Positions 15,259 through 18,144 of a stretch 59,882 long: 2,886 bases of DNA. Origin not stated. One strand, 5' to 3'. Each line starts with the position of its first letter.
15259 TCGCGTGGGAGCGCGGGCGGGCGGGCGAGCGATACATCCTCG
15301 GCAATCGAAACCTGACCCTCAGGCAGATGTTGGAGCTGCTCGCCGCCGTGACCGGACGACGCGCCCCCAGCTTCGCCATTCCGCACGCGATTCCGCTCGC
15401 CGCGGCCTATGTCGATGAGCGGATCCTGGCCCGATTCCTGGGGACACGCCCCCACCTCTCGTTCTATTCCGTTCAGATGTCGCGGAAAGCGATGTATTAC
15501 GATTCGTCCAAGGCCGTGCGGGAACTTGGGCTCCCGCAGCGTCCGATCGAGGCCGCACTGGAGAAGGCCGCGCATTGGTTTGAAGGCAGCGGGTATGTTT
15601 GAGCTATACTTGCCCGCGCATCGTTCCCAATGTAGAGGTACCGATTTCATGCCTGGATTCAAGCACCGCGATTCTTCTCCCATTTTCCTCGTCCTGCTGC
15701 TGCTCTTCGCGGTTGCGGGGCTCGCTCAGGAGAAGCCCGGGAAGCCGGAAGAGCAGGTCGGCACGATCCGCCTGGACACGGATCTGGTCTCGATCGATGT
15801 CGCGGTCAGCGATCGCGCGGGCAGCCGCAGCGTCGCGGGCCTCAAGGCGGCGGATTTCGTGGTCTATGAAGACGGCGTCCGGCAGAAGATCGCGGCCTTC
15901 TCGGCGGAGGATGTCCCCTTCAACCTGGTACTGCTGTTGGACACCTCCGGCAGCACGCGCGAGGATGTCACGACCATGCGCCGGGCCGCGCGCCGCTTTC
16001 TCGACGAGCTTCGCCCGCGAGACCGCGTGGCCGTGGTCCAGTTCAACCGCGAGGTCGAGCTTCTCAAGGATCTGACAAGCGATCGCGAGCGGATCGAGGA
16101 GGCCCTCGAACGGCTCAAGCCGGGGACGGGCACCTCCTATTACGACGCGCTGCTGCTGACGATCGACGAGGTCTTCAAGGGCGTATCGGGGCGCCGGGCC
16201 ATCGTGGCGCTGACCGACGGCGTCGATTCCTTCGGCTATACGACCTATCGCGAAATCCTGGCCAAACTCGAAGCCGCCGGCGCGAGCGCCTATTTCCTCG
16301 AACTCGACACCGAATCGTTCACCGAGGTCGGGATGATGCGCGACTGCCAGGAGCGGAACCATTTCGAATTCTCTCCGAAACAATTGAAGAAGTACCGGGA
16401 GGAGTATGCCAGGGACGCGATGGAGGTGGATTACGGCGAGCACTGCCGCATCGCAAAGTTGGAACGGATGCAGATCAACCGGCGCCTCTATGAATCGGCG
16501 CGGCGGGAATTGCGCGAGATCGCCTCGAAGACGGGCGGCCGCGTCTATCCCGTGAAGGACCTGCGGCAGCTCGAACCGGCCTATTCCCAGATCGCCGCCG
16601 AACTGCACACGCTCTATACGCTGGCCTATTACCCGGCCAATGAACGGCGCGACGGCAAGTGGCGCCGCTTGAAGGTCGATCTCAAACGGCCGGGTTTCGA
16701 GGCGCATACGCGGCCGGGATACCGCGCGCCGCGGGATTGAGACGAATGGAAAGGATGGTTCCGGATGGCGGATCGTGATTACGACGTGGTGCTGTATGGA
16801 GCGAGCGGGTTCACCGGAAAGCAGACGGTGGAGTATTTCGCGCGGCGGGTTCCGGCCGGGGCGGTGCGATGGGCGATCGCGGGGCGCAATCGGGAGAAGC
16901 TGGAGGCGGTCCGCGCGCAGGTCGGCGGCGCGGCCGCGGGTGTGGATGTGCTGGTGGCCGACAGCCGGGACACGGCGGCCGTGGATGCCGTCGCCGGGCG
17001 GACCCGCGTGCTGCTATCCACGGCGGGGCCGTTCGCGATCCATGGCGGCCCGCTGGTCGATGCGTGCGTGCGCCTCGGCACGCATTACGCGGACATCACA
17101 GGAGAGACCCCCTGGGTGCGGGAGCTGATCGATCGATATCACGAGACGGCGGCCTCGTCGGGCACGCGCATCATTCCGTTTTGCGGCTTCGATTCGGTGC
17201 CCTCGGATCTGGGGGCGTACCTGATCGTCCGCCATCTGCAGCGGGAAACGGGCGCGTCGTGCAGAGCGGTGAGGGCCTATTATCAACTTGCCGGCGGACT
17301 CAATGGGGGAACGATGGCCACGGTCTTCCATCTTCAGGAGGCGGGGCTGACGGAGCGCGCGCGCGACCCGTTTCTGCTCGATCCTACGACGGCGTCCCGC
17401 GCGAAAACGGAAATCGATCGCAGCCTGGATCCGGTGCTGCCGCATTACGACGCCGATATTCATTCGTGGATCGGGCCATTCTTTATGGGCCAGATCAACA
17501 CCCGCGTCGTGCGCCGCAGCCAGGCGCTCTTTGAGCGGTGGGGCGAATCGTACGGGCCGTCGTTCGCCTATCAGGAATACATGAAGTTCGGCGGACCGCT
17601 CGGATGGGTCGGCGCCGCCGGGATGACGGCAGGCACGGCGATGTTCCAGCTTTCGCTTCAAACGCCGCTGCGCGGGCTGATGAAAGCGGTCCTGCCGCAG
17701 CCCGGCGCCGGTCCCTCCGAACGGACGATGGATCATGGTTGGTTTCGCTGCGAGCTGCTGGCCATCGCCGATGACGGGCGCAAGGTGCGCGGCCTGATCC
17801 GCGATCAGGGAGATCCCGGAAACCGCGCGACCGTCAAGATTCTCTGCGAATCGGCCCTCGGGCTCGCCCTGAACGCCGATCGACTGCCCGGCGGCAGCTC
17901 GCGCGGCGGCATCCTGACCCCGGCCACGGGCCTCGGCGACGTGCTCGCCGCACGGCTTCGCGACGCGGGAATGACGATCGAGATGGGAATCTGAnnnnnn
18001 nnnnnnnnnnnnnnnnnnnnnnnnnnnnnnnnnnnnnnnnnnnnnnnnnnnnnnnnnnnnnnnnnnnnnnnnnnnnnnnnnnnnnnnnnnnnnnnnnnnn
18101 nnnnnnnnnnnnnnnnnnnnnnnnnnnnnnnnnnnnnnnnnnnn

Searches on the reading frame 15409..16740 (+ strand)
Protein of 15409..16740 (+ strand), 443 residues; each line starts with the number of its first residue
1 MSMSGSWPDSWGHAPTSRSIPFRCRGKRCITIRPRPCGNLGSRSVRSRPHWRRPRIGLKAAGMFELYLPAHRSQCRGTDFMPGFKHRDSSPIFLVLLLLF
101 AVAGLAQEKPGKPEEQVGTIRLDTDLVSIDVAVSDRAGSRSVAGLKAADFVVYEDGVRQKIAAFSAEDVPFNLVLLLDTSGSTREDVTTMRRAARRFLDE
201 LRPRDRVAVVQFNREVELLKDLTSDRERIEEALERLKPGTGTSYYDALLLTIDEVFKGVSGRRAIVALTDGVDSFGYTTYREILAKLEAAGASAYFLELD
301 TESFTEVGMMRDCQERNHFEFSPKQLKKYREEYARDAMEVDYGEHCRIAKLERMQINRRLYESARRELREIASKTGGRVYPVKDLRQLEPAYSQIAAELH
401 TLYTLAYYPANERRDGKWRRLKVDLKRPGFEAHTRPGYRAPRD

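Call 55: search_protein_families(library=pfam, proteins=[window:15409-16740:+], max_evalue=0.00001)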
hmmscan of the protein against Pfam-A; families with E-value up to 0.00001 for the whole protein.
window:15409-16740:+ (443 aa): 2 families
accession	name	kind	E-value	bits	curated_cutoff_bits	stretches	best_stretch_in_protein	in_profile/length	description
PF13519.12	VWA_2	-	4.9e-18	66.2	27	1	173-271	1-106/107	von Willebrand factor type A domain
PF00092.34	VWA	-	4.7e-17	63.2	23.8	1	172-312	1-152/174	von Willebrand factor type A domain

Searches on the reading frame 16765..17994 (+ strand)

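Call 55: search_protein_families(library=pfam, proteins=[window:16765-17994:+], max_evalue=0.00001)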
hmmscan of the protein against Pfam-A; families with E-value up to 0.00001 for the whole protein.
window:16765-17994:+ (409 aa): 1 family
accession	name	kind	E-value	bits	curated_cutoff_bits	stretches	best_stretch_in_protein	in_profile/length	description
PF03435.24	Sacchrp_dh_NADP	-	1.4e-12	48.5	25.1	1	8-137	1-129/129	Saccharopine dehydrogenase NADP binding domain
